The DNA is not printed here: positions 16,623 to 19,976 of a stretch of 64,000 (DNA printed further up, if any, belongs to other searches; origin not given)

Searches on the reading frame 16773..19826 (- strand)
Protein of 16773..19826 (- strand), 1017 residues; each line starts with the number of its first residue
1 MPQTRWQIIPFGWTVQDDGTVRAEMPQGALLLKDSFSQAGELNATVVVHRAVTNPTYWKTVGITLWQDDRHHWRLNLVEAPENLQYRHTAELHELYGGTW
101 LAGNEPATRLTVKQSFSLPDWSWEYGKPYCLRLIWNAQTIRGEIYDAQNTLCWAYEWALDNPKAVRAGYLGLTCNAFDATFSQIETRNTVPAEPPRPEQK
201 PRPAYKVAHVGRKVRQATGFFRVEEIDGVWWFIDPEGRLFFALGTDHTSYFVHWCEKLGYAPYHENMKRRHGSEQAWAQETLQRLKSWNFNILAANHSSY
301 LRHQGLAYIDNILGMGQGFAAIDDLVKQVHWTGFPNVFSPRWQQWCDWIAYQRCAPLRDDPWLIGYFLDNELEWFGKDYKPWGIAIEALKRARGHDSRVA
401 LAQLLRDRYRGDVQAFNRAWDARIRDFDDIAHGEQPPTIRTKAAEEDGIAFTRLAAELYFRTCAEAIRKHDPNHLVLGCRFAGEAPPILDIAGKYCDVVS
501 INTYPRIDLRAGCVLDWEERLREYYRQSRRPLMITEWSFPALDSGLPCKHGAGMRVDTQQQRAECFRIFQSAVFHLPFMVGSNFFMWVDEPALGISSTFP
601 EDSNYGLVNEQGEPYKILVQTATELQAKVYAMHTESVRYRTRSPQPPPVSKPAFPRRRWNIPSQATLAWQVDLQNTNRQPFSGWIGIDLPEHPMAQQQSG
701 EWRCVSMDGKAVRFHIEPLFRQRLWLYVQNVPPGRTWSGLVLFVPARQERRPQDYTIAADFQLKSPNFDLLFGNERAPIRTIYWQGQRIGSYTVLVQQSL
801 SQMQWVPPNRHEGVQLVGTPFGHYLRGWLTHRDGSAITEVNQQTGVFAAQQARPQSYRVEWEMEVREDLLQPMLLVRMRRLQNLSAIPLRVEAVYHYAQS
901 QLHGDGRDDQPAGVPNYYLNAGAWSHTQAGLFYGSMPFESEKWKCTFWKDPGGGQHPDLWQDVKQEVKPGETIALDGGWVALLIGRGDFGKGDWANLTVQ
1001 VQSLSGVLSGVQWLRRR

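Call 4: search_protein_families(library=pfam, proteins=[window:16773-19826:-], max_evalue=1)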
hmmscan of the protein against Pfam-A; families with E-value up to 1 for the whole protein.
window:16773-19826:- (1017 aa): 2 families
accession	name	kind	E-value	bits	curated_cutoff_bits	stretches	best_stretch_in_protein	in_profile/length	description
PF02449.21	Glyco_hydro_42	-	0.001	18.9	21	1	359-506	125-264/376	Beta-galactosidase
PF02836.23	Glyco_hydro_2_C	-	0.046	13.3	21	1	456-543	138-216/302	Glycosyl hydrolases family 2, TIM barrel domain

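Call 34: find_related_loci(query=window:16773-19826:-, collection=genome_contigs, flank=10000)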
Query window:16773-19826:- (1017 aa) in genome_contigs; peptide patterns used: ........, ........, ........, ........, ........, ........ (x = any residue, [..] = any of these).
41 stretches matched a pattern; 27 encode a relative of the query (tblastn E <= 1e-3); 27 distinct loci.
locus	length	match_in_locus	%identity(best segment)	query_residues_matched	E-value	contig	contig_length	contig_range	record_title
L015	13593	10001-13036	91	1-1017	0e+0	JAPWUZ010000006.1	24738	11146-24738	MAG: Armatimonadota bacterium isolate RSWS16 scaffold_232_c1, whole genome shotgun sequence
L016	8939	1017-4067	79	1-1017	0e+0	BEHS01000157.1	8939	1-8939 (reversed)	Bacterium HR16 DNA, contig: NODE_2330_157, isolate: HRbin16, whole genome shotgun sequence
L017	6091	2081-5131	77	1-1017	0e+0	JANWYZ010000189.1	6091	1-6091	MAG: bacterium isolate SKYG83 NODE_189_length_6091_cov_3.144829, whole genome shotgun sequence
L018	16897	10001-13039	72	1-1016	0e+0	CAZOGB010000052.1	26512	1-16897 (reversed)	MAG TPA_asm: uncultured bacterium isolate binchicken_co30_132 genome assembly, contig: NODE_1468_length_26512_cov_27.859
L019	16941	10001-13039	72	1-1016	0e+0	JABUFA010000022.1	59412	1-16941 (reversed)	MAG: Chthonomonadia bacterium isolate Ch118 NODE_846_length_59412_cov_30.4386_ID_8688275, whole genome shotgun sequence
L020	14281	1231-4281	78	1-1017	0e+0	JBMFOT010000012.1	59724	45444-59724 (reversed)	MAG: Armatimonadota bacterium isolate KM4338-44 NODE_12_length_59724_cov_4.008332, whole genome shotgun sequence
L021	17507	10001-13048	76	1-1017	0e+0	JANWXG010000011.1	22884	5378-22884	MAG: bacterium isolate SKYG40 NODE_11_length_22884_cov_6.529574, whole genome shotgun sequence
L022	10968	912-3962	79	1-1017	0e+0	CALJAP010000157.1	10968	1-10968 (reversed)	MAG: uncultured bacterium isolate S1_Bin_METABAT__209_1 genome assembly, contig: c_000003252260, whole genome shotgun se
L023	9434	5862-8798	51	1-1007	0e+0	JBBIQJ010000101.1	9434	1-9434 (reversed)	MAG: Armatimonadota bacterium isolate EPF170215_bin_323 NODE_1085_length_9434_cov_2.8788, whole genome shotgun sequence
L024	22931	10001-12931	53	5-1007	0e+0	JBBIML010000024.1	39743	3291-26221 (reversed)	MAG: Armatimonadota bacterium isolate ETS170220_bin_231 NODE_749_length_39743_cov_3.78993, whole genome shotgun sequence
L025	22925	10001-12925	53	5-1007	0e+0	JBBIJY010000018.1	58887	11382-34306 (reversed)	MAG: Armatimonadota bacterium isolate PFS170222_bin_173 NODE_406_length_58887_cov_14.307860, whole genome shotgun sequen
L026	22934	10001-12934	53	6-1011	0e+0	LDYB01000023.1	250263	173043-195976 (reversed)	MAG: Armatimonadetes bacterium DC 2616664682, whole genome shotgun sequence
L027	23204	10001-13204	49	3-971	0e+0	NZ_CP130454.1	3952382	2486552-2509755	Candidatus Fervidibacter sacchari strain PD1 chromosome, complete genome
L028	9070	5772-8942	49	3-971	0e+0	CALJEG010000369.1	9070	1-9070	MAG: uncultured bacterium isolate S1_Bin_METABAT__294_1 genome assembly, contig: c_000000526934, whole genome shotgun se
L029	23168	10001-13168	48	3-971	0e+0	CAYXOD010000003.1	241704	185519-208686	MAG TPA_asm: uncultured bacterium isolate binchicken_co40_25 genome assembly, contig: NODE_54_length_241704_cov_108.3885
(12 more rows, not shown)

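Call 48: search_protein_families(library=pfam, proteins=[L020:5521-6426:-, L020:6419-7459:-, L020:7988-8794:-, L022:5195-6580:+, L022:6591-7115:+, L022:7409-8305:-, L022:8289-9194:-], max_evalue=0.01)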
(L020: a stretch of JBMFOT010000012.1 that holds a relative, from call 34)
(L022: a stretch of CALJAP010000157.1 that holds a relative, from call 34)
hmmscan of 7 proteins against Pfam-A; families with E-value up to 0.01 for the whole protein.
L020:5521-6426:- (301 aa): 6 families
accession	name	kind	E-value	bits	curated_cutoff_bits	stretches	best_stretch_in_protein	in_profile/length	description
PF13641.12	Glyco_tranf_2_3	-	7.4e-27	95.3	27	1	5-246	1-227/230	Glycosyltransferase like family 2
PF00535.33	Glycos_transf_2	-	1.5e-23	84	23.3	1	8-137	1-131/168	Glycosyl transferase family 2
PF13632.12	Glyco_trans_2_3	-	1.5e-08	35.2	27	1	88-276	2-165/198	Glycosyl transferase family group 2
PF10111.15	Glyco_tranf_2_2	-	3.1e-06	27.3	27.3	1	35-213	28-199/276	Glycosyltransferase like family 2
PF13506.12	Glyco_transf_21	-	3.3e-06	27.1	21.7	1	169-246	93-169/174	Glycosyl transferase family 21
PF02709.20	Glyco_transf_7C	-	0.00038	20.5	23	1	178-223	19-65/78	N-terminal domain of galactosyltransferase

L020:6419-7459:- (346 aa): 2 families
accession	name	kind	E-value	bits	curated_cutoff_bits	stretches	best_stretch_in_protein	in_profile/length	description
PF00535.33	Glycos_transf_2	-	4.6e-21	75.9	23.3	1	61-189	1-131/168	Glycosyl transferase family 2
PF13641.12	Glyco_tranf_2_3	-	2.1e-13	51.2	27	1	60-294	3-223/230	Glycosyltransferase like family 2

L020:7988-8794:- (268 aa): 3 families
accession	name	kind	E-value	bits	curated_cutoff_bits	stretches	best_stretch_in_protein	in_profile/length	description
PF00218.27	IGPS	-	1.1e-95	320.2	27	1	4-257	1-254/254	Indole-3-glycerol phosphate synthase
PF01070.24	FMN_dh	-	0.00018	21.1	24.9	1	168-244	226-305/350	FMN-dependent dehydrogenase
PF01729.25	QRPTase_C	-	0.0002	21.6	23.1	1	164-242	83-156/169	Quinolinate phosphoribosyl transferase, C-terminal domain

L022:5195-6580:+ (461 aa): 1 family
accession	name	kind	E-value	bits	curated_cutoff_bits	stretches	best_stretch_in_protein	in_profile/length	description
PF01555.25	N6_N4_Mtase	-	1.3e-07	32.3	26.7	1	77-122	160-205/221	DNA methylase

L022:6591-7115:+ (174 aa): 0 families

L022:7409-8305:- (298 aa): 6 families
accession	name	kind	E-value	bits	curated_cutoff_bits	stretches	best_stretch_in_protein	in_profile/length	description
PF13641.12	Glyco_tranf_2_3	-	1.2e-26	94.6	27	1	5-246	1-227/230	Glycosyltransferase like family 2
PF00535.33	Glycos_transf_2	-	5e-23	82.3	23.3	1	8-147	1-132/168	Glycosyl transferase family 2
PF13632.12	Glyco_trans_2_3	-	4.5e-09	36.8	27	1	88-270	2-159/198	Glycosyl transferase family group 2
PF13506.12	Glyco_transf_21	-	7.2e-07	29.3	21.7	1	170-246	94-169/174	Glycosyl transferase family 21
PF10111.15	Glyco_tranf_2_2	-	2.3e-06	27.8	27.3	1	35-213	28-199/276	Glycosyltransferase like family 2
PF02709.20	Glyco_transf_7C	-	0.00011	22.2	23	1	178-223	19-65/78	N-terminal domain of galactosyltransferase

L022:8289-9194:- (301 aa): 3 families
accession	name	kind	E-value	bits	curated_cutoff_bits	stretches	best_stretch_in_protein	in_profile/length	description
PF00535.33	Glycos_transf_2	-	7.7e-22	78.4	23.3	1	13-141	1-131/168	Glycosyl transferase family 2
PF13641.12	Glyco_tranf_2_3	-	6.1e-13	49.7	27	1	12-248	3-217/230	Glycosyltransferase like family 2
PF13704.12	Glyco_tranf_2_4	-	0.0059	17.5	27.5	0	42-98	21-81/98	Glycosyl transferase family 2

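Call 78: search_solved_structures(query=L022:6591-7115:+, max_evalue=10)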
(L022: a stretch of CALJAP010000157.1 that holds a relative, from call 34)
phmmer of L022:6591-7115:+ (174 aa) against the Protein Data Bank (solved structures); distinct sequences matched with E-value up to 10: 0.
